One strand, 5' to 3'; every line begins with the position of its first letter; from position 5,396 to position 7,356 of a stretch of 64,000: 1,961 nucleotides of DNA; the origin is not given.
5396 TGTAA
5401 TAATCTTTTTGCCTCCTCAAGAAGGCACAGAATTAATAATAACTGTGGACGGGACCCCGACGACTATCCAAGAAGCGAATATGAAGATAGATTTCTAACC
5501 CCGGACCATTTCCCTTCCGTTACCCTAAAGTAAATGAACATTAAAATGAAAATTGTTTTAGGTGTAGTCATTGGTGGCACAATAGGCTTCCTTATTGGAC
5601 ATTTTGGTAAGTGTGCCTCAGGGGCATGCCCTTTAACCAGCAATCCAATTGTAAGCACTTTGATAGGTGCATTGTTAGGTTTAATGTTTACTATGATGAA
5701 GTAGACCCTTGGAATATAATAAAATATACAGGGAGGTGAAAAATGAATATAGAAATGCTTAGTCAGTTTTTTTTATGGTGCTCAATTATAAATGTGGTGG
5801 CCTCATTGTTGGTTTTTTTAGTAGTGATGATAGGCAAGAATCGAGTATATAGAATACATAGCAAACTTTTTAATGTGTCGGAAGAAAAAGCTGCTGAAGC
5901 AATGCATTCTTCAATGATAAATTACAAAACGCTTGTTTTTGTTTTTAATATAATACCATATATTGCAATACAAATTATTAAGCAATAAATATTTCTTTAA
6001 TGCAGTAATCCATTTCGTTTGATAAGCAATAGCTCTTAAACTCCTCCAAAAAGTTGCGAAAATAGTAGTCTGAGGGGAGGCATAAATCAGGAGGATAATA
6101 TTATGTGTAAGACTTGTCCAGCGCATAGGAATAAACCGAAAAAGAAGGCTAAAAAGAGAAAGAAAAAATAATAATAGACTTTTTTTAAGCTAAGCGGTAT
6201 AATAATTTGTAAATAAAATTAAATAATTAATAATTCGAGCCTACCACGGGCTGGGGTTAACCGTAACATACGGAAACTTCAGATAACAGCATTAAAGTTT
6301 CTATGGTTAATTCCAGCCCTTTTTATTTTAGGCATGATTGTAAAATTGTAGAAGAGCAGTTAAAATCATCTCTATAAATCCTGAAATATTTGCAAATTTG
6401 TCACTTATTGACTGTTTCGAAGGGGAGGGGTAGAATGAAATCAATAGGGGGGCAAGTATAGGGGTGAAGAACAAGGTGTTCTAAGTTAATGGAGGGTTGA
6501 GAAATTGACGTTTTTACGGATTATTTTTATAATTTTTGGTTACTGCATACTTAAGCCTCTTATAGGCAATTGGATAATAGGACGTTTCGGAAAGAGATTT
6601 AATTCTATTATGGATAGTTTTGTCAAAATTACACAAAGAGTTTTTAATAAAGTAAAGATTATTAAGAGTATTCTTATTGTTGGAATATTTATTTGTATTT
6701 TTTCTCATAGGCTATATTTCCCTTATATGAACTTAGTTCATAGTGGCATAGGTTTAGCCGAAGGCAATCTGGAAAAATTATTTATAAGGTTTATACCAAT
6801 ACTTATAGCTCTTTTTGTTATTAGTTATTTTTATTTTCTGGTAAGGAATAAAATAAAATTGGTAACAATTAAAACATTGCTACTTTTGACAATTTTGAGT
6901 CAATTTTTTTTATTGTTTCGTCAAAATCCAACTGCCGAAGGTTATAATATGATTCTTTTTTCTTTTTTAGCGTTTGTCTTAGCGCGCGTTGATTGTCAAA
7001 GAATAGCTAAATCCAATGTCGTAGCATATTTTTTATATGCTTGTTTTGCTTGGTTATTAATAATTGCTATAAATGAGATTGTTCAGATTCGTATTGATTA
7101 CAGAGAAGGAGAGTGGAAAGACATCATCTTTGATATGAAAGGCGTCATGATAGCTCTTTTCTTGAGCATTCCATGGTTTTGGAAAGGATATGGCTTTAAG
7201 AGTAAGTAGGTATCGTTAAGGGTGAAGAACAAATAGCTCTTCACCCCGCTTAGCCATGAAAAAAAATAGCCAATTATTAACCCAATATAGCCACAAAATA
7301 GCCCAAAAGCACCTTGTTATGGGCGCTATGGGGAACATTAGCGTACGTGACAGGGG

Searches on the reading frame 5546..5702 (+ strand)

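Call 77: search_protein_families(library=pfam, proteins=[window:5546-5702:+], max_evalue=0.00001)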
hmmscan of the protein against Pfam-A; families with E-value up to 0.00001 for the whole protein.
window:5546-5702:+ (52 aa): 1 family
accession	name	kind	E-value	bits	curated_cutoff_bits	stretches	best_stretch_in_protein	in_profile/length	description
PF19628.4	DUF6132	-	3.8e-13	49.3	23.2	1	1-50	6-55/60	Family of unknown function (DUF6132)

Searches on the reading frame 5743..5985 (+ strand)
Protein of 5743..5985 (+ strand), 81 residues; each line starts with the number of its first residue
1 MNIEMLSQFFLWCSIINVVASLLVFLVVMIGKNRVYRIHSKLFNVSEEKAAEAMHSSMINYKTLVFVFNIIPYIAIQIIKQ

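Call 3: search_protein_families(library=pfam, proteins=[window:5743-5985:+], max_evalue=1)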
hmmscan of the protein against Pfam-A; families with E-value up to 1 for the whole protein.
window:5743-5985:+ (81 aa): 3 families
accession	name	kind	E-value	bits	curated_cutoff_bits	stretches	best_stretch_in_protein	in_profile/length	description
PF21742.2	DUF6868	-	3.9e-22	79.2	27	1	1-80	1-80/80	Family of unknown function (DUF6868)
PF16192.10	PMT_4TMC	-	0.042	13.8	32.4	1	9-76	58-118/202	C-terminal four TMM region of protein-O-mannosyltransferase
PF17247.7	DUF5316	-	0.26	11.5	28.7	1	6-29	51-74/74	Family of unknown function (DUF5316)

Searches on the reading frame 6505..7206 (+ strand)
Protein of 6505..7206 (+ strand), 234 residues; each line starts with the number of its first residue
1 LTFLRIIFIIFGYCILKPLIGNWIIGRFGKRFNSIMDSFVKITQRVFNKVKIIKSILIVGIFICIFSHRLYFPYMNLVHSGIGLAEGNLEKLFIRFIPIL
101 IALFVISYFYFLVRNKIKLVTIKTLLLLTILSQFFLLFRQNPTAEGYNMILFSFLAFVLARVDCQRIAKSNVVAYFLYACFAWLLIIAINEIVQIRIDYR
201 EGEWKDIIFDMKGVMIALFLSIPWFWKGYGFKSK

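Call 3: search_protein_families(library=pfam, proteins=[window:6505-7206:+], max_evalue=1)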
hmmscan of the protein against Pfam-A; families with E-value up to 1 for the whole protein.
window:6505-7206:+ (234 aa): 3 families
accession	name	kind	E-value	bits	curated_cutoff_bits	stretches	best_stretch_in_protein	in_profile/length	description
PF04892.17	VanZ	-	0.008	17.2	30.1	1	112-221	18-122/126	VanZ like family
PF07543.17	PGA2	-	0.11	12.9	24.2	1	3-24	16-37/135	Protein trafficking PGA2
PF07274.17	DUF1440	-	0.63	10.5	34.7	1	39-80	70-110/135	Protein of unknown function (DUF1440)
